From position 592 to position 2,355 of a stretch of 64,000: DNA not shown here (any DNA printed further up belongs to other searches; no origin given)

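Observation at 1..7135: Class B sortase with (S/P)PVTG sorting signals rather than LPXTG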

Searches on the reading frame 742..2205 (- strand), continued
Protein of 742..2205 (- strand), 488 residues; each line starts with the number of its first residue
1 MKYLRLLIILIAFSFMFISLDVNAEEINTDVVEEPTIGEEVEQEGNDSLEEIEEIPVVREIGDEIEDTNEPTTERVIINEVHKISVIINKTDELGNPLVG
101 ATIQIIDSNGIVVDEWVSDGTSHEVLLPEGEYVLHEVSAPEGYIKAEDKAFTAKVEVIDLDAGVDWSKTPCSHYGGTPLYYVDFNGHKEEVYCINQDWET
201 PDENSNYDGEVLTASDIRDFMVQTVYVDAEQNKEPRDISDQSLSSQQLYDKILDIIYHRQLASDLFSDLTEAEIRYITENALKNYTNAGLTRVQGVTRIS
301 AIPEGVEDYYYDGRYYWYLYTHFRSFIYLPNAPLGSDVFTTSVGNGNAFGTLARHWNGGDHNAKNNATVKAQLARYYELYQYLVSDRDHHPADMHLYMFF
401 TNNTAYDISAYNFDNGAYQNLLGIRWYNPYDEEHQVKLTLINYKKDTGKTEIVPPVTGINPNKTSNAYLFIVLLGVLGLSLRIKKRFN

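Call 23: search_solved_structures(query=window:742-2205:-, max_evalue=10, show_alignments=2)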
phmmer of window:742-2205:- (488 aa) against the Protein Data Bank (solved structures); distinct sequences matched with E-value up to 10: 28.
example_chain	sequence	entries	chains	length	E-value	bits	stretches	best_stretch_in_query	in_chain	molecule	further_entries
4mli_A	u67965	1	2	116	3.7e-09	39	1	79-153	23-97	Fibronectin binding protein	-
9oj3_A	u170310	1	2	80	5.6e-09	38.5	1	88-153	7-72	Fibronectin binding protein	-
4mls_A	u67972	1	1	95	5.6e-09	38.5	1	87-153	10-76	Fibronectin binding protein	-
9fgq_D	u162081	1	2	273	2.8e-08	36.2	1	86-155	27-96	Histone H2B type 1-B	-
8jx2_A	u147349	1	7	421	3.4e-08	35.9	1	85-156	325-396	alpha hemolysin fused with spy-catcher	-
8jx3_A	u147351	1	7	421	3.5e-08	35.8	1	85-156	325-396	alpha hemolysin fused with spy-catcher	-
2x5p_A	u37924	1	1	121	3.6e-08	35.8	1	80-153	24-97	FIBRONECTIN BINDING PROTEIN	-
7b3y_B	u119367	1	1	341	3.8e-08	35.7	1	86-155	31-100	Fibronectin binding protein,2-dehydro-3-deoxyphosphogluconate aldolase/4-hydroxy-2-oxoglut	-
9fo3_A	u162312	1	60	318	6.2e-08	35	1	88-154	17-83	CAP255 gp140 SpyTag-SpyCatcher mi3,2-dehydro-3-deoxyphosphogluconate aldolase/4-hydroxy-2-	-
8qcf_L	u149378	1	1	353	7.3e-08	34.8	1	87-153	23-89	Superkiller protein 7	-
6xg6_A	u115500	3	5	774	1e-07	34.3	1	80-153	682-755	Heat shock protein 75 kDa, mitochondrial, Fibronectin binding protein fusion | Heat shock protein 75 kDa, mitochondrial, SpyCatcher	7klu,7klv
9ocg_A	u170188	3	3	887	1.7e-07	33.6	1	86-154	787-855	Antigen peptide transporter 1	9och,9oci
9o94_A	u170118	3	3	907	1.7e-07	33.5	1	86-154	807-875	Antigen peptide transporter 1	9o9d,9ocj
5tth_A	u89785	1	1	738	2.1e-07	33.3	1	87-153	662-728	C-terminal SpyCatcher fusion of wildtype zebrafish TNF receptor-associated protein 1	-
7tzo_A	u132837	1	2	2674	6.4e-07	31.7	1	86-154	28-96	Serine/threonine-protein kinase mTOR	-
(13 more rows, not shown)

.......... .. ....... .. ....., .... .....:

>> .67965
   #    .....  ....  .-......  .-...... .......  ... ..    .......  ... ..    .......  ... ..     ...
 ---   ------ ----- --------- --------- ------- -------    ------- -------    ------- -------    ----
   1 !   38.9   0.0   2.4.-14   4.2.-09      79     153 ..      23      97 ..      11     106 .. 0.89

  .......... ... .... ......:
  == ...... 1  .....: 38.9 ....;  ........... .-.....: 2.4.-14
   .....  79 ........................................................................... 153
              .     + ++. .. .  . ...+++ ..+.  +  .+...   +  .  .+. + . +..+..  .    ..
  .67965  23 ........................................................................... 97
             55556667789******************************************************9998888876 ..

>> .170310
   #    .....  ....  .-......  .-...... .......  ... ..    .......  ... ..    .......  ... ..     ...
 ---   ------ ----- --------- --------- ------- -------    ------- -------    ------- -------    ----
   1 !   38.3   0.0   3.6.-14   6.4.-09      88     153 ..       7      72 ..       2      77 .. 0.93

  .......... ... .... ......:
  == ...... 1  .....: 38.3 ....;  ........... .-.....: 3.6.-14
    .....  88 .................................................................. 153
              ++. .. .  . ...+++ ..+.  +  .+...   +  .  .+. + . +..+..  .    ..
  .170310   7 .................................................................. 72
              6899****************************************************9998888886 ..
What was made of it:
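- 739..2205 (-): 488-aa secreted adhesin: signal peptide, acidic linker, CnaB2/SpyCatcher-like domain (aa 85-156, 1738..1953), thioester domain (about aa 157-445), and cell-wall sorting signal. PDB CnaB2/SpyCatcher hits (call 23).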

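Call 24: search_solved_structures(query=L001:11969-12211:+, max_evalue=10, show_alignments=5)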
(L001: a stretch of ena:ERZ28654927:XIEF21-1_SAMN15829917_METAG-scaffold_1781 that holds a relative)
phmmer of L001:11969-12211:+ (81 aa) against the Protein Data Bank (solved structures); distinct sequences matched with E-value up to 10: 15.
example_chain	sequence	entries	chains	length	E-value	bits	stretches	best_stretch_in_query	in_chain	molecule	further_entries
5gyj_A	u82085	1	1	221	2.8e-10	43.3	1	7-66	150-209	Putative peptidase C60B, sortase B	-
6kyc_A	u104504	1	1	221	3.1e-10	43.2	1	7-66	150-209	Putative peptidase C60B, sortase B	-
6kyd_A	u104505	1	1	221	3.5e-10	43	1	7-66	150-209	Putative peptidase C60B, sortase B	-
4ux7_A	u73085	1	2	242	5e-09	39.3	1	7-65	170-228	PUTATIVE PEPTIDASE C60B, SORTASE B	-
5jcv_A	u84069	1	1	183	5.6e-06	29.6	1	7-77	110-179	Lmo2181 protein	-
2oqw_A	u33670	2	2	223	9.9e-05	25.7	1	8-64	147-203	Sortase B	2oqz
1rz2_A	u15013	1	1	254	0.00012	25.4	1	8-64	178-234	conserved hypothetical protein BA4783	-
1qx6_A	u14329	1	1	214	0.019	18.4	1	6-65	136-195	NPQTN specific sortase B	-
4lfd_A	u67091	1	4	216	0.02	18.3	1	6-65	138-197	Sortase B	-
1ng5_A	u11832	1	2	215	0.02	18.3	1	6-65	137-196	sortase B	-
5b23_A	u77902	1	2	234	0.023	18.1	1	7-66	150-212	Uncharacterized protein Sortase B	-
1qwz_A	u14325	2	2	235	0.023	18.1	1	6-65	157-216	NPQTN specific sortase B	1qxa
5yvq_B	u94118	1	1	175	0.12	15.8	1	10-71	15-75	Tail fiber assembly protein U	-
8vdg_H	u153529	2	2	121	1.1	12.7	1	16-74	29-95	C74 Fab heavy chain | C74 heavy chain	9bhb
7k58_C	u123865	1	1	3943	1.6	12.3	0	16-50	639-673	gamma heavy chain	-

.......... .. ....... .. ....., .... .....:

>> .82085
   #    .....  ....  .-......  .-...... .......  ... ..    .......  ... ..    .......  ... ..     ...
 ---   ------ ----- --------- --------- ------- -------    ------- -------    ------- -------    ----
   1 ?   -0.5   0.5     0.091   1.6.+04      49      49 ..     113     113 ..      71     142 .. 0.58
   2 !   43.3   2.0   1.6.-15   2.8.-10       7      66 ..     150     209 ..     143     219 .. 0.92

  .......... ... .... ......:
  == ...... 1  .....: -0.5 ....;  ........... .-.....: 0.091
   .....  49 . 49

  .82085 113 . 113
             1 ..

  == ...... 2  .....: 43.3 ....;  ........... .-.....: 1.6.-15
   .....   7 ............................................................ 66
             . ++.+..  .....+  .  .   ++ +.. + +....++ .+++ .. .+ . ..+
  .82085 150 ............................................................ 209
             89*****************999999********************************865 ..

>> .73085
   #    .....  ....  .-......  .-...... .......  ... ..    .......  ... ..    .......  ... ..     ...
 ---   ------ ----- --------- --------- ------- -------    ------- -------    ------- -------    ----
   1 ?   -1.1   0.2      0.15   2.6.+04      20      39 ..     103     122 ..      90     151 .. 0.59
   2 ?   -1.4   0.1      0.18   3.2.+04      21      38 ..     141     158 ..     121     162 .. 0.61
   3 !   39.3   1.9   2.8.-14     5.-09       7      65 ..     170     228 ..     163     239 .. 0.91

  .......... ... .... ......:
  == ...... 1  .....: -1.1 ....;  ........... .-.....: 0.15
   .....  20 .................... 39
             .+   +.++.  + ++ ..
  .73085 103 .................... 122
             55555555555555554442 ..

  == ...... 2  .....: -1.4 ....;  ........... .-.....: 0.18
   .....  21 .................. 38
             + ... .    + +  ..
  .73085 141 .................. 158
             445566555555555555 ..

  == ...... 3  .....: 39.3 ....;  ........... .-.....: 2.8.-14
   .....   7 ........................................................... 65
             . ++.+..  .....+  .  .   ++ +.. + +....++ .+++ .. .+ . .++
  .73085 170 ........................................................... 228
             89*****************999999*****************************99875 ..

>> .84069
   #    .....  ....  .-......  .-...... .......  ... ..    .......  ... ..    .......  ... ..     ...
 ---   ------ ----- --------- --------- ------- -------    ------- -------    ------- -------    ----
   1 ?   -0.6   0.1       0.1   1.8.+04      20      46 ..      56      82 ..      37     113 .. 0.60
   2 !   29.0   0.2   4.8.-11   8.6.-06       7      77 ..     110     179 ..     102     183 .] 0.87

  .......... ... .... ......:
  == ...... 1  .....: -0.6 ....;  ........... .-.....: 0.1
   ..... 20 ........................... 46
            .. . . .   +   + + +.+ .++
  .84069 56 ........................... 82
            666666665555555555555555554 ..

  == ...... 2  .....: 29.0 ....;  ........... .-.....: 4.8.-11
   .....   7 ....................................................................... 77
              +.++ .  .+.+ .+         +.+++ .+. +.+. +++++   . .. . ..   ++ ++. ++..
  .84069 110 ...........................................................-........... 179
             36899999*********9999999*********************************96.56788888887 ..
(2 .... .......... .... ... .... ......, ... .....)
